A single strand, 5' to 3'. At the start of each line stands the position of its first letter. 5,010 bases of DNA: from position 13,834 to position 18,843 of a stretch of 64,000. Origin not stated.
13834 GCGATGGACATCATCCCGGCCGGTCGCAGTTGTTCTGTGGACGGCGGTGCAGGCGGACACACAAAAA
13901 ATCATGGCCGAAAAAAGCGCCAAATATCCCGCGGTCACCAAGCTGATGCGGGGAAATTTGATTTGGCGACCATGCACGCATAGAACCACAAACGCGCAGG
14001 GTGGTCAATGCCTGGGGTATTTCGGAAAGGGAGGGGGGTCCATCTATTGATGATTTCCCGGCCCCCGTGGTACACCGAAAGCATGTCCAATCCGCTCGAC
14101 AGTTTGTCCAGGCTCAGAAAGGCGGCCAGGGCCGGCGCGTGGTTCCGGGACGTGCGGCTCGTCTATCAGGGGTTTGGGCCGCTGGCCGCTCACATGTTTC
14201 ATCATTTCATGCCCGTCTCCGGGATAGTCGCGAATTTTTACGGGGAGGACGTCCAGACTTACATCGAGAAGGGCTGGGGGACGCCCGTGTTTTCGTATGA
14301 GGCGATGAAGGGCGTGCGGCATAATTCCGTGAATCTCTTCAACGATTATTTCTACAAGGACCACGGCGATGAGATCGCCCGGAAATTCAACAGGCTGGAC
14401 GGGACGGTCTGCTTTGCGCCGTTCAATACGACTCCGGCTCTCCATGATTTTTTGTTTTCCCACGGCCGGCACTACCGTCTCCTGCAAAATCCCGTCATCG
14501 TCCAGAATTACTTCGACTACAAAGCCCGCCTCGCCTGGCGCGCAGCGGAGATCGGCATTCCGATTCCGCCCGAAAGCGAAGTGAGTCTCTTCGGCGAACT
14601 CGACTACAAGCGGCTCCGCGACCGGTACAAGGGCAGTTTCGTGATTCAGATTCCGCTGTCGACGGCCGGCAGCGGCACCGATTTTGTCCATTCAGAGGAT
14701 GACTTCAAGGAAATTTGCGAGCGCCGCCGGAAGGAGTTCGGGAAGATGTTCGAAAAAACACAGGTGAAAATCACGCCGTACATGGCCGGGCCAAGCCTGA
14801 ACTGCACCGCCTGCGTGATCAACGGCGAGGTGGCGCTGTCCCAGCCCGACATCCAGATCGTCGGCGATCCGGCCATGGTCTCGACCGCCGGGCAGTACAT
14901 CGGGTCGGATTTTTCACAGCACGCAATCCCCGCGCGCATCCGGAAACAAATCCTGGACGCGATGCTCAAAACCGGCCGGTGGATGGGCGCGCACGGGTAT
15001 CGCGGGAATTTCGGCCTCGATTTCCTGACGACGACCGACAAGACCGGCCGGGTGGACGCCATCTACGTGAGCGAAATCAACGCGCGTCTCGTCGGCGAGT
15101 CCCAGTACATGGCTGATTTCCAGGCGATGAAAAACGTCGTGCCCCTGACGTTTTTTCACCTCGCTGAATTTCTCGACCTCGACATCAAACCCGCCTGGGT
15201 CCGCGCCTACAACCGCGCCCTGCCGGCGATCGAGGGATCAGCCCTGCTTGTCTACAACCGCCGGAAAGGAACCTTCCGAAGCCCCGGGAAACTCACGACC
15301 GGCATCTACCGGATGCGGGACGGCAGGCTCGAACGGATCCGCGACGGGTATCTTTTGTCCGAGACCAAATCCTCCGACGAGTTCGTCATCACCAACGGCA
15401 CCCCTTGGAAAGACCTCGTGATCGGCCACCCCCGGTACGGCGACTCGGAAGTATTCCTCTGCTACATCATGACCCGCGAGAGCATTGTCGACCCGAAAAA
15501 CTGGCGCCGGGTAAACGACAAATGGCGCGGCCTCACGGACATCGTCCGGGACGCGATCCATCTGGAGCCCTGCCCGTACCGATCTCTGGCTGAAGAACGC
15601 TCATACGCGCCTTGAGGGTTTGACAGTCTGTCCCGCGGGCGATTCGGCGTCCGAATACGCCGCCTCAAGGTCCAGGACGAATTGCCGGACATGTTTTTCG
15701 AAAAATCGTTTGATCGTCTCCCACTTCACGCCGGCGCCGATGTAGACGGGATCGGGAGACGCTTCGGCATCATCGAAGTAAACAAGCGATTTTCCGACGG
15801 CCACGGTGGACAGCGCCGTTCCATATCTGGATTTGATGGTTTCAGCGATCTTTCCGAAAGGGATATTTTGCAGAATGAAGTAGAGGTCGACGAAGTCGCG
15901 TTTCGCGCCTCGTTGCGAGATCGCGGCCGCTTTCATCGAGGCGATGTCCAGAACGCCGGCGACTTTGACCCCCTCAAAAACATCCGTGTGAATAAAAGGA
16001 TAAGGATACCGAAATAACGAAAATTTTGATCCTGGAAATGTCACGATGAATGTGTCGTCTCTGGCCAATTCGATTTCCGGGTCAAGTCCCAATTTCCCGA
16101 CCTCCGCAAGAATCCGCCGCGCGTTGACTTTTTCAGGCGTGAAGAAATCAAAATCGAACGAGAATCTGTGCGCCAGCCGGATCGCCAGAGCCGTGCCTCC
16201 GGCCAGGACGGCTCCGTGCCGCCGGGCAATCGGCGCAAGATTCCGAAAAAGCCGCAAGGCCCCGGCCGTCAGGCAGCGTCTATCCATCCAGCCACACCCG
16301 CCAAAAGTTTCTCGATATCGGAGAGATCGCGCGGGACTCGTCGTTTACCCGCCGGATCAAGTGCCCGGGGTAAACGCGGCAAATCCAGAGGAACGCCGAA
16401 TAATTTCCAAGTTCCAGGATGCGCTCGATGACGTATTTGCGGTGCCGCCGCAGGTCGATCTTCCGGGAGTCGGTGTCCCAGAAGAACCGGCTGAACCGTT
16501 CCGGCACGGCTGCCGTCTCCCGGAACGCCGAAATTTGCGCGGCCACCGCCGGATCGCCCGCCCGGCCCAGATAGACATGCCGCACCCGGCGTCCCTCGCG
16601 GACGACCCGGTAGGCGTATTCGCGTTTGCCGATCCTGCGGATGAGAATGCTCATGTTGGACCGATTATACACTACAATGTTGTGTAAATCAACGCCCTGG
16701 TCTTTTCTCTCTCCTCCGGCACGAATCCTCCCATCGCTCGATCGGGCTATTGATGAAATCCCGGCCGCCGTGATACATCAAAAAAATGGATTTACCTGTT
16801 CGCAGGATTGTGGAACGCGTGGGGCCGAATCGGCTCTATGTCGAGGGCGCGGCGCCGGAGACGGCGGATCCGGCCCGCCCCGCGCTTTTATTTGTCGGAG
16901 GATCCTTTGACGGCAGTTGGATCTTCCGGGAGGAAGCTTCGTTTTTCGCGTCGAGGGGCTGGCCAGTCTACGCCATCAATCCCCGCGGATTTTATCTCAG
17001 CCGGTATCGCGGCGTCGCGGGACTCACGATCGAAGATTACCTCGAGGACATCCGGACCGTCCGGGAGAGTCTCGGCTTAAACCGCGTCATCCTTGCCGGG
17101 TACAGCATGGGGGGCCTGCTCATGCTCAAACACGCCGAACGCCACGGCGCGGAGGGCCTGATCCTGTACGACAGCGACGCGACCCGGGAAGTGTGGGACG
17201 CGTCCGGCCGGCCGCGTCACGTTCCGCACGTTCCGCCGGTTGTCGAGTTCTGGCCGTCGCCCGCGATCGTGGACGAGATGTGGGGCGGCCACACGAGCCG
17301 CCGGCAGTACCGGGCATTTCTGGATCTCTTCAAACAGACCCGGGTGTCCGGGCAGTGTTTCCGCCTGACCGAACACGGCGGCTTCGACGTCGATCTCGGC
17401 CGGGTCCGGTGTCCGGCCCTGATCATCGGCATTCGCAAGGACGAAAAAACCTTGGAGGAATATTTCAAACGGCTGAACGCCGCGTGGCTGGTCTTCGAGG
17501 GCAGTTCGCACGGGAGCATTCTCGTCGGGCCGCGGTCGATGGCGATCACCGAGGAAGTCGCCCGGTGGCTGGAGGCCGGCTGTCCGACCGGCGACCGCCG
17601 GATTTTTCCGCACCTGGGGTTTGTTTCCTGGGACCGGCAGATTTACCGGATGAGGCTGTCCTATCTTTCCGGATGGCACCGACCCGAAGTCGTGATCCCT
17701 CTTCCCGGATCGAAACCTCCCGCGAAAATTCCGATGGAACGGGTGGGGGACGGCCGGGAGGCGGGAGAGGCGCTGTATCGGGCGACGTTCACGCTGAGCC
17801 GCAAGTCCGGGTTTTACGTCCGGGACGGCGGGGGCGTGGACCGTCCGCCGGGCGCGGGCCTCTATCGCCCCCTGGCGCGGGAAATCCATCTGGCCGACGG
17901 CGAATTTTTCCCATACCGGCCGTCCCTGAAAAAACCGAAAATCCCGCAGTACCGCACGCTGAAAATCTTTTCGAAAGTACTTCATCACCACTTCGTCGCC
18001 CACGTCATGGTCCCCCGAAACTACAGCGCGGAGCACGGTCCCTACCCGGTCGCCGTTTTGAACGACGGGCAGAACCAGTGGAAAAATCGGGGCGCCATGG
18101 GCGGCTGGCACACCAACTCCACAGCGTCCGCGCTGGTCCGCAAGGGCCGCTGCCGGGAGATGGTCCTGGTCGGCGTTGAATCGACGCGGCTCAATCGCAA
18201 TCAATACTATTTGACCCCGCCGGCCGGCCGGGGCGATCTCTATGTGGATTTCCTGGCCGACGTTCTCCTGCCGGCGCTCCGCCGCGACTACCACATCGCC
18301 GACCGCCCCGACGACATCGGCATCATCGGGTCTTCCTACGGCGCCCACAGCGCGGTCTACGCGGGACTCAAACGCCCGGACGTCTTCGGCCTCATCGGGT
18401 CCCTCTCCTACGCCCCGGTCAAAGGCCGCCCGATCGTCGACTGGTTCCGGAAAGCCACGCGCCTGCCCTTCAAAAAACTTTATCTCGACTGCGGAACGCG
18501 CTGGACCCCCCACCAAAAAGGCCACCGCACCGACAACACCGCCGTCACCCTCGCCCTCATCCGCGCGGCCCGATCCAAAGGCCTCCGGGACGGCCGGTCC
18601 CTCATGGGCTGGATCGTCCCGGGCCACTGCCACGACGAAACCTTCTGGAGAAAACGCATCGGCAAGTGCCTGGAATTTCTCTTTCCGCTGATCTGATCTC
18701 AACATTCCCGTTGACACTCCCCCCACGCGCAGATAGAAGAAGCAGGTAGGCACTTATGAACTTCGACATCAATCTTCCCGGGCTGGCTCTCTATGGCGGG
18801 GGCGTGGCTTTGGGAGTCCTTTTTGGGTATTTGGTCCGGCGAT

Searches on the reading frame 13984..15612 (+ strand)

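Call 31: search_protein_families(library=pfam, proteins=[window:13984-15612:+], max_evalue=0.001)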
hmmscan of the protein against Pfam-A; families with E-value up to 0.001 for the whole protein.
window:13984-15612:+ (543 aa): 0 families

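Call 87: search_protein_families(library=ncbifam, proteins=[window:13984-15612:+], max_evalue=0.001)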
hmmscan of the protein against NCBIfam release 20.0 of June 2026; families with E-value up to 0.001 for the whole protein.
window:13984-15612:+ (543 aa): 2 families
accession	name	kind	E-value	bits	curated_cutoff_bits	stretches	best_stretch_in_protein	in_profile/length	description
NF005096.0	PRK06524.1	equivalog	9.3e-20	70.2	684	1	163-401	126-355/493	biotin carboxylase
NF042917.1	PAGG_GluLig_BesA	equivalog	5.3e-07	28.8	750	1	297-376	285-356/432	L-propargylglycine--L-glutamate ligase BesA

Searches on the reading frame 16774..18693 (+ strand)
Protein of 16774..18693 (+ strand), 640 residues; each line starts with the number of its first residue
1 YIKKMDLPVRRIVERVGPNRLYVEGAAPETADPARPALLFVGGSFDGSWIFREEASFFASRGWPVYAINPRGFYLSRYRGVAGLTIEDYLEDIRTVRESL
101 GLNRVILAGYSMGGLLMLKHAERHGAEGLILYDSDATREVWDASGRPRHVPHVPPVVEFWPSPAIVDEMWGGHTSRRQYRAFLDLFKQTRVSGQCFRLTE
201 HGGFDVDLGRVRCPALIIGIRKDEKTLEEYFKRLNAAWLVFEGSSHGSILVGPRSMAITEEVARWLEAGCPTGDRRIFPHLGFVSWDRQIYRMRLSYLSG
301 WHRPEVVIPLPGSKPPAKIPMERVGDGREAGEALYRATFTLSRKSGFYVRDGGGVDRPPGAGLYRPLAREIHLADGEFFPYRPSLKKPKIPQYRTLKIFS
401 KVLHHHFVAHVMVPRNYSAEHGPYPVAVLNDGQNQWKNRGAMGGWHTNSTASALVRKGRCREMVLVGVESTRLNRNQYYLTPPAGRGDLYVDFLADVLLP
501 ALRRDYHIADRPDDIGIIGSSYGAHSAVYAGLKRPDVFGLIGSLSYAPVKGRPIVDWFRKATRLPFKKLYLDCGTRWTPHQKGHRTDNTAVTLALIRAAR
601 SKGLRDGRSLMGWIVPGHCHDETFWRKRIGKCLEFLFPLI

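Call 31: search_protein_families(library=pfam, proteins=[window:16774-18693:+], max_evalue=0.001)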
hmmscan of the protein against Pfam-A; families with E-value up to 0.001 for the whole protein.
window:16774-18693:+ (640 aa): 5 families
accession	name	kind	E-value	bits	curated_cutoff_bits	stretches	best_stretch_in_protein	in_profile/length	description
PF00756.26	Esterase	-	3.9e-19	69.9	22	1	402-578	3-195/251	Putative esterase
PF12697.13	Abhydrolase_6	-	2.7e-14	54.8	26.3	1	38-249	1-206/217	Alpha/beta hydrolase family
PF00561.26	Abhydrolase_1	-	1.2e-13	51.7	25.8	1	36-124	1-90/245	alpha/beta hydrolase fold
PF12146.15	Hydrolase_4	-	5e-11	42.8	27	1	33-131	2-106/239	Serine aminopeptidase, S33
PF00326.27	Peptidase_S9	-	1.4e-06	28.4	22.6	0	512-581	63-127/213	Prolyl oligopeptidase family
